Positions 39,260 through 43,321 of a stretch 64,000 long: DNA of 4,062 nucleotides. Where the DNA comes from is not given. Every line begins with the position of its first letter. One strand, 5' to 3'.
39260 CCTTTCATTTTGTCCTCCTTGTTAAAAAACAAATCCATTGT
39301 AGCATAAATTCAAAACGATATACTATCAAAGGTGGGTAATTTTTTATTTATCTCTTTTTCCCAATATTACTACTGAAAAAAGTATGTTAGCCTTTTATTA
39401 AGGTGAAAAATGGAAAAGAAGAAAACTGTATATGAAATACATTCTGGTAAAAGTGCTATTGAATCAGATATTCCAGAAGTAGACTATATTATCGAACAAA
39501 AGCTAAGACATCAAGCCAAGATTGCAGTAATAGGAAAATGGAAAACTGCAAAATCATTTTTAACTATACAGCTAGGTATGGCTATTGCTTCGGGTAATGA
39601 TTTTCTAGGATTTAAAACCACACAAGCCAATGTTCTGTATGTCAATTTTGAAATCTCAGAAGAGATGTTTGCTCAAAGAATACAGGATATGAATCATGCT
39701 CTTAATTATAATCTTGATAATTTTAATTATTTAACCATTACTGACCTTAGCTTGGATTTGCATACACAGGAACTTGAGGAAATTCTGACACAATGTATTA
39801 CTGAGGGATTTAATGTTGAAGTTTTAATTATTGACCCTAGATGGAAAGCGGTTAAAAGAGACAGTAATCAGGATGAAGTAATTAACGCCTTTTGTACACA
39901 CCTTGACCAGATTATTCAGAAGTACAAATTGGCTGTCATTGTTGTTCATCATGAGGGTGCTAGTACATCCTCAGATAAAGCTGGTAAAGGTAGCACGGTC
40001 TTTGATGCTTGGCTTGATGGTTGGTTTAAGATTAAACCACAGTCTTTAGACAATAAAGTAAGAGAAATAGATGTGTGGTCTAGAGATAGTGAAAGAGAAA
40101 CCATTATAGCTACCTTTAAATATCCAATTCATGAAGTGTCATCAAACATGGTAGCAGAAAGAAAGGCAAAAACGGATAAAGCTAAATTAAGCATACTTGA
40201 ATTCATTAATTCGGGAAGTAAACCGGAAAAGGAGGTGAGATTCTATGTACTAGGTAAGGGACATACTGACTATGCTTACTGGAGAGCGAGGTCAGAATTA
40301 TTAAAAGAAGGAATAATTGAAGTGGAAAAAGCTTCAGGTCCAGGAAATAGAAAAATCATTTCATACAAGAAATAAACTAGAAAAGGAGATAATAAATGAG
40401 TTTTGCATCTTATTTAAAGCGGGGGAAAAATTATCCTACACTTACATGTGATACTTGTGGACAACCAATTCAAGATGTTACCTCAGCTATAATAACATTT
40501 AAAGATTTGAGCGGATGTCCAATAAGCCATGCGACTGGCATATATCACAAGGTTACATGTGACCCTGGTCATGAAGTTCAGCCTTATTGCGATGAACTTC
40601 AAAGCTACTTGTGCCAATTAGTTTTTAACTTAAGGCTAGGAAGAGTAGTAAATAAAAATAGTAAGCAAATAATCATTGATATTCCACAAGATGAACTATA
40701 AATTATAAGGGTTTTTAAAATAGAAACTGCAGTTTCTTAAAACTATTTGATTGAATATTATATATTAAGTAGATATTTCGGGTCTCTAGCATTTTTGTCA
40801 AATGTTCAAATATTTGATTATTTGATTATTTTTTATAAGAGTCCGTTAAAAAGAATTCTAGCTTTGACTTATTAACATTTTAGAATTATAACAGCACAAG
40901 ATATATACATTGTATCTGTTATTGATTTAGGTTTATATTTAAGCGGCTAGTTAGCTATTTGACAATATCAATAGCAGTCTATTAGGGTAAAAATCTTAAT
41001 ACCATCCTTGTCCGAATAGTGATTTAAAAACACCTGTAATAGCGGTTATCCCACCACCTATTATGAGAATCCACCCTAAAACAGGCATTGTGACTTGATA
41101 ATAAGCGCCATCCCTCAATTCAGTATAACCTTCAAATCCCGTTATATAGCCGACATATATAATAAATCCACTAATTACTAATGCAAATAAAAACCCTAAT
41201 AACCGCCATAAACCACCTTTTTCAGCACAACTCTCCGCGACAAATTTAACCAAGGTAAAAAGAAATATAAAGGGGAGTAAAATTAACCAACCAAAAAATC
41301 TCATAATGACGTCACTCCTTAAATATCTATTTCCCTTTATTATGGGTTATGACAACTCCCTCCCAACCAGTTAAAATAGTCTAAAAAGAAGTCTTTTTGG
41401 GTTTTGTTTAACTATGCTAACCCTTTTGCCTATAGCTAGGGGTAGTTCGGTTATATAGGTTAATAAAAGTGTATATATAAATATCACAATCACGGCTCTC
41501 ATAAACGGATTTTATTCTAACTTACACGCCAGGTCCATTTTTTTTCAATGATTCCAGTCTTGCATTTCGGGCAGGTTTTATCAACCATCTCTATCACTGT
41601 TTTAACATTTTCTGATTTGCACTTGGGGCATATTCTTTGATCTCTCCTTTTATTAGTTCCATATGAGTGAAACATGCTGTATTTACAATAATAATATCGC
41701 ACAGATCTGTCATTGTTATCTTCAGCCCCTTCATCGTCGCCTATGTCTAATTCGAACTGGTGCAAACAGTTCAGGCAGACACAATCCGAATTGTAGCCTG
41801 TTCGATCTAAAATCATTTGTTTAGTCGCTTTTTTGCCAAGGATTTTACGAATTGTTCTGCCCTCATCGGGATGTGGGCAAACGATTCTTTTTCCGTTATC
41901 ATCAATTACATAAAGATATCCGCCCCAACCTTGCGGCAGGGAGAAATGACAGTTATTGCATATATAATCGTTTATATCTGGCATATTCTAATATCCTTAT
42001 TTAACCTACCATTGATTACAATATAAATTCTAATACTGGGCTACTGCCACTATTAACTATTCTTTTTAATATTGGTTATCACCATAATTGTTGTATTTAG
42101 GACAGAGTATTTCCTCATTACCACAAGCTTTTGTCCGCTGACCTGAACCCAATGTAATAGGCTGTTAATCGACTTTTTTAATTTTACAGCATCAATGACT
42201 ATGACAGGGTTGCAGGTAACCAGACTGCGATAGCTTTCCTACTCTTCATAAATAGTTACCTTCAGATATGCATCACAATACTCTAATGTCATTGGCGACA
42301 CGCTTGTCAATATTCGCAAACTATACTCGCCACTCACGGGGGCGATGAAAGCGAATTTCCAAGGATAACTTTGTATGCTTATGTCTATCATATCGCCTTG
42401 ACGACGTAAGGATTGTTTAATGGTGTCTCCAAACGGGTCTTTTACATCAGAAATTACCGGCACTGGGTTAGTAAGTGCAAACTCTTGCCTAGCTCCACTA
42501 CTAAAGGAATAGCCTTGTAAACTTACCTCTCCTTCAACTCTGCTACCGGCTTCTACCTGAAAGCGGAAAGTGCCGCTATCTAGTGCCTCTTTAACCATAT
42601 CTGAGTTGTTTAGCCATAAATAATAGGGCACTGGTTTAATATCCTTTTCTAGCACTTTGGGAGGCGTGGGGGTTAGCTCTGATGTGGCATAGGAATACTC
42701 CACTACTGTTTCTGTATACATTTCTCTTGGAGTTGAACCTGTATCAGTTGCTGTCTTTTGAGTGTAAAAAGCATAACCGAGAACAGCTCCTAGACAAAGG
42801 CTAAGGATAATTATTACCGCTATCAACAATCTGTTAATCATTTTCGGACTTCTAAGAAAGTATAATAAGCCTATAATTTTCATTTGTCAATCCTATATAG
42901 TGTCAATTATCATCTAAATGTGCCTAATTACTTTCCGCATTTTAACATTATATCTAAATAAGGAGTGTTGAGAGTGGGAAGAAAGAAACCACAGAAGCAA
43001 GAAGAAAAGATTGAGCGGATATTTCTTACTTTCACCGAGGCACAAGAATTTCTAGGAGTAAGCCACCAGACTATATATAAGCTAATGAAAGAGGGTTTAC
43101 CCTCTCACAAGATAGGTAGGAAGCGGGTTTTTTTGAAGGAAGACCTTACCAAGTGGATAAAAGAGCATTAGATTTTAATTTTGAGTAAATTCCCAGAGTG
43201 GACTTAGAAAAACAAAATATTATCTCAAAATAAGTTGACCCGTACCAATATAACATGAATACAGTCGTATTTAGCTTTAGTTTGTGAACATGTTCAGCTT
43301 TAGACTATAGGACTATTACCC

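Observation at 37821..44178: Integrase gene of element B appears to span attP: integration splits it into xis+int(N) and int(C), and excision would rebuild a 356-codon ORF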

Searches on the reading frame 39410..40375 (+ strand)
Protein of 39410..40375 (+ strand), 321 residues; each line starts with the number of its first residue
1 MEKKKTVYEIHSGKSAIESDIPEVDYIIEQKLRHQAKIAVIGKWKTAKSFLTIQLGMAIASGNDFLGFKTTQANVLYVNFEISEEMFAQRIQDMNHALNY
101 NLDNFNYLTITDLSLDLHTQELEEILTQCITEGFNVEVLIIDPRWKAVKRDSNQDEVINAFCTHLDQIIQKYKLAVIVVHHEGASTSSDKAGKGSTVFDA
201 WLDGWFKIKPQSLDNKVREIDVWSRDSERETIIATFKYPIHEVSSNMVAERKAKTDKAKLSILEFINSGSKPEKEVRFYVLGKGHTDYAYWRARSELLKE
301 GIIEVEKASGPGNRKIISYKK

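Call 10: search_protein_families(library=pfam, proteins=[window:39410-40375:+], max_evalue=0.01)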
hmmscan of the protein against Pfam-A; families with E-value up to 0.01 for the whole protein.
window:39410-40375:+ (321 aa): 2 families
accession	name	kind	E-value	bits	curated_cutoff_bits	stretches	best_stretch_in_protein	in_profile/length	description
PF13481.12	AAA_25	-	8.9e-28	97.7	27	1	17-183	15-191/195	AAA domain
PF06745.19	ATPase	-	4.1e-05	23.5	26.6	1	18-223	2-203/231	KaiC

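Call 84: search_protein_families(library=ncbifam, proteins=[window:39410-40375:+], max_evalue=0.01)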
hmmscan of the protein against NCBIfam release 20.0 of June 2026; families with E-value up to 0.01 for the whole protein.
window:39410-40375:+ (321 aa): 3 families
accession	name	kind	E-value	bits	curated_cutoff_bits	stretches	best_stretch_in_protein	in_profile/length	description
NF052589.1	ArlH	equivalog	3.1e-05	23.8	215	1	42-184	27-164/229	archaellum protein ArlH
NF003301.0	PRK04301.1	equivalog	9e-05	21.8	259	1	6-179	72-248/316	DNA repair and recombination protein RadA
NF004723.0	PRK06067.1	subfamily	0.0016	18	194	1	15-185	14-177/243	flagellar accessory protein FlaH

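Call 85: search_protein_families(library=phrogs, proteins=[window:39410-40375:+], max_evalue=0.001)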
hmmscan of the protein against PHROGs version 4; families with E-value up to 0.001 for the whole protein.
window:39410-40375:+ (321 aa): 10 families
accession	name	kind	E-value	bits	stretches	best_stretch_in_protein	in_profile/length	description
phrog_2597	-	DNA, RNA and nucleotide metabolism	4.8e-30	105.7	1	25-187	357-519/747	DNA primase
phrog_906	-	DNA, RNA and nucleotide metabolism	2.1e-24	87.4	1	20-237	512-723/872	DNA polymerase/primase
phrog_3123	-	unknown function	4.2e-18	66.2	1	4-243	310-566/583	-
phrog_2850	-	unknown function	3.3e-15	56.9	1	20-210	143-333/465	-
phrog_1284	-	unknown function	1.4e-13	51.9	1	26-183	26-185/306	-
phrog_3228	-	DNA, RNA and nucleotide metabolism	1.4e-08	34.5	1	21-222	360-567/766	replicative helicase-primase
phrog_13004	-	unknown function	4.4e-08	33.3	1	19-173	118-273/363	-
phrog_25693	-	unknown function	3.8e-06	26.8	1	18-182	33-209/405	-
phrog_239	-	DNA, RNA and nucleotide metabolism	4.1e-06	27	1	19-187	343-522/801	DNA primase/helicase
phrog_19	-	DNA, RNA and nucleotide metabolism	0.00013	21.9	1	15-179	333-502/621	DnaB-like replicative helicase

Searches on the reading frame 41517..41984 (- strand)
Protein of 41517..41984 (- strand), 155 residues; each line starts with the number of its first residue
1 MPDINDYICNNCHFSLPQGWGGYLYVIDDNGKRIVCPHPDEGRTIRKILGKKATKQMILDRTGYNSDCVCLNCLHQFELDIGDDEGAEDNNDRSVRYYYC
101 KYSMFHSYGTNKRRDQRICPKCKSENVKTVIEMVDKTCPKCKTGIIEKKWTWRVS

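Call 10: search_protein_families(library=pfam, proteins=[window:41517-41984:-], max_evalue=0.01)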
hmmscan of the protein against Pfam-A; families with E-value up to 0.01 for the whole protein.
window:41517-41984:- (155 aa): 0 families

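Call 77: search_protein_families(library=pfam, proteins=[window:41517-41984:-], max_evalue=5)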
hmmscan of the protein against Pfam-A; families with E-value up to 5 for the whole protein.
window:41517-41984:- (155 aa): 14 families
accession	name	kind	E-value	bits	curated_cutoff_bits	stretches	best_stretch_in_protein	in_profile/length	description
PF22191.2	IBR_1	-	0.02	15.2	27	1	118-142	5-28/47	IBR domain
PF14570.12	zf-RING_4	-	0.029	14.6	27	1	87-125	8-46/48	RING/Ubox like zinc-binding domain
PF17122.11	zf-C3H2C3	-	0.13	12.8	27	1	96-123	9-35/35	Zinc-finger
PF23547.1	Zn_ribbon_FGT1_1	-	0.19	11.8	27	0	137-143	22-28/35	FORGETTER1 first zinc ribbon domain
PF14569.12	zf-UDP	-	0.2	12.1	27.1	1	82-125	15-59/78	Zinc-binding RING-finger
PF12773.13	DZR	-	0.31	11.7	27.3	0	111-145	7-34/45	Double zinc ribbon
PF06677.18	Auto_anti-p27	-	0.48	11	24.1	1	133-147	13-27/40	Sjogren's syndrome/scleroderma autoantigen 1 (Autoantigen p27)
PF14369.11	Zn_ribbon_19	-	0.84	10.3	30.8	1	135-147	21-33/35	zinc-ribbon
PF09723.15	Zn_ribbon_8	-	0.85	10.1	34.4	1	114-131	24-41/41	Zinc ribbon domain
PF23470.1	Zn_ribbon_PF0610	-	1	9.6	26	2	119-127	21-29/39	PF0610 rubredoxin-like zinc beta-ribbon domain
PF24029.1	DUF7340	-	3.1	8.1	27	0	66-75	37-46/62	Domain of unknown function (DUF7340)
PF24747.1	Zn-ribbon_GIR1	-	3.5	8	26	0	117-124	22-29/37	GIR1-like zinc ribbon domain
PF01096.23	Zn_ribbon_TFIIS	-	3.8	7.9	21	0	118-127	2-11/39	Transcription factor S-II (TFIIS)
PF01396.24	Zn_ribbon_Top1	-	4.2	7.7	32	0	136-148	2-14/39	Topoisomerase DNA binding C4 zinc finger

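Call 85: search_protein_families(library=phrogs, proteins=[window:41517-41984:-], max_evalue=0.001)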
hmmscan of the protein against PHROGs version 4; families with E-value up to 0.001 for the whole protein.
window:41517-41984:- (155 aa): 0 families

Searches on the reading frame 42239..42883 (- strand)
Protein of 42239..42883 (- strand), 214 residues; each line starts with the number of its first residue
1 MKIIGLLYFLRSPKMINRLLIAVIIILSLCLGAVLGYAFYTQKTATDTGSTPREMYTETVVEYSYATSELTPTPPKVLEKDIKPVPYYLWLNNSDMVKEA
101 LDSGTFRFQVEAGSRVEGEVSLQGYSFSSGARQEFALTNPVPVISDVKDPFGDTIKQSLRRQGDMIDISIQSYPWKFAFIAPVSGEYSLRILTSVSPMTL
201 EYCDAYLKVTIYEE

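Call 10: search_protein_families(library=pfam, proteins=[window:42239-42883:-], max_evalue=0.01)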
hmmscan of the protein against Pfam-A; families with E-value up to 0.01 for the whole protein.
window:42239-42883:- (214 aa): 0 families

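Call 77: search_protein_families(library=pfam, proteins=[window:42239-42883:-], max_evalue=5)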
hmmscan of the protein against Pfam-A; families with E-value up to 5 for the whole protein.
window:42239-42883:- (214 aa): 1 family
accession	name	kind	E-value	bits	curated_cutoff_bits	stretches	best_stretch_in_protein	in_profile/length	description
PF11772.13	EpuA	-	0.066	13.3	27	1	19-40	2-23/46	DNA-directed RNA polymerase subunit beta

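Call 84: search_protein_families(library=ncbifam, proteins=[window:42239-42883:-], max_evalue=0.01)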
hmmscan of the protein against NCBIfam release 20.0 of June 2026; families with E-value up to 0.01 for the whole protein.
window:42239-42883:- (214 aa): 0 families

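Call 85: search_protein_families(library=phrogs, proteins=[window:42239-42883:-], max_evalue=0.001)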
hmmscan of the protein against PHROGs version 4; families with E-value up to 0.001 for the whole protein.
window:42239-42883:- (214 aa): 0 families

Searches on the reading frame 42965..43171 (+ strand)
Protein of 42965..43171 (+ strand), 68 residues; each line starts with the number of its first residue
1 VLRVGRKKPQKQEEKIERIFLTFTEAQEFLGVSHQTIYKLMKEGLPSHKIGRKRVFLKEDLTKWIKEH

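Call 10: search_protein_families(library=pfam, proteins=[window:42965-43171:+], max_evalue=0.01)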
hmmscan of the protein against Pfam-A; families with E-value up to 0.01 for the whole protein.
window:42965-43171:+ (68 aa): 2 families
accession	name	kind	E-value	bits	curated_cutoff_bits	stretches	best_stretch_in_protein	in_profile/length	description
PF12728.13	HTH_17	-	2.2e-13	50.7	27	1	20-67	1-49/51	Helix-turn-helix domain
PF21627.2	BTH_I2711-like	-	0.005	17.6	27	1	17-38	1-22/71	Uncharacterized protein BTH_I2711-like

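Call 84: search_protein_families(library=ncbifam, proteins=[window:42965-43171:+], max_evalue=0.01)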
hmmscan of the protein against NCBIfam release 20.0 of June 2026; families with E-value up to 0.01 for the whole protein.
window:42965-43171:+ (68 aa): 2 families
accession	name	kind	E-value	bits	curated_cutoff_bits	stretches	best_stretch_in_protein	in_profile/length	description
NF047737.1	antiphage_MADS1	equivalog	1.8e-10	40.9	80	1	21-65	4-49/49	methylation-associated defense system helix-turn-helix domain-containing protein MAD1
TIGR01764.1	excise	domain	4.5e-10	39.7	28.8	1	20-66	1-48/49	excisionase family DNA-binding protein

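Call 85: search_protein_families(library=phrogs, proteins=[window:42965-43171:+], max_evalue=0.001)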
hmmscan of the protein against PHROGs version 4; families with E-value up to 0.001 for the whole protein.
window:42965-43171:+ (68 aa): 8 families
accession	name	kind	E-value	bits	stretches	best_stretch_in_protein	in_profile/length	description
phrog_7338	-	unknown function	1.7e-09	38.8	1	10-67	20-79/87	-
phrog_66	-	integration and excision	4.6e-09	37.4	1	6-67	79-142/412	excisionase and transcriptional regulator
phrog_15534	-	DNA, RNA and nucleotide metabolism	4.5e-08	34.5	1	11-68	34-91/93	HTH DNA binding protein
phrog_4691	-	integration and excision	5.9e-07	30.5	1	16-64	14-64/78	excisionase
phrog_668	-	DNA, RNA and nucleotide metabolism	3e-05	24.8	1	14-68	57-113/181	HTH DNA binding protein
phrog_597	-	DNA, RNA and nucleotide metabolism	8e-05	23.7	1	6-67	98-163/200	DNA binding protein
phrog_25262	-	unknown function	0.00027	21.9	1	18-67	32-83/106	-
phrog_10045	-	DNA, RNA and nucleotide metabolism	0.00032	21.5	1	8-62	6-64/74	HTH DNA binding protein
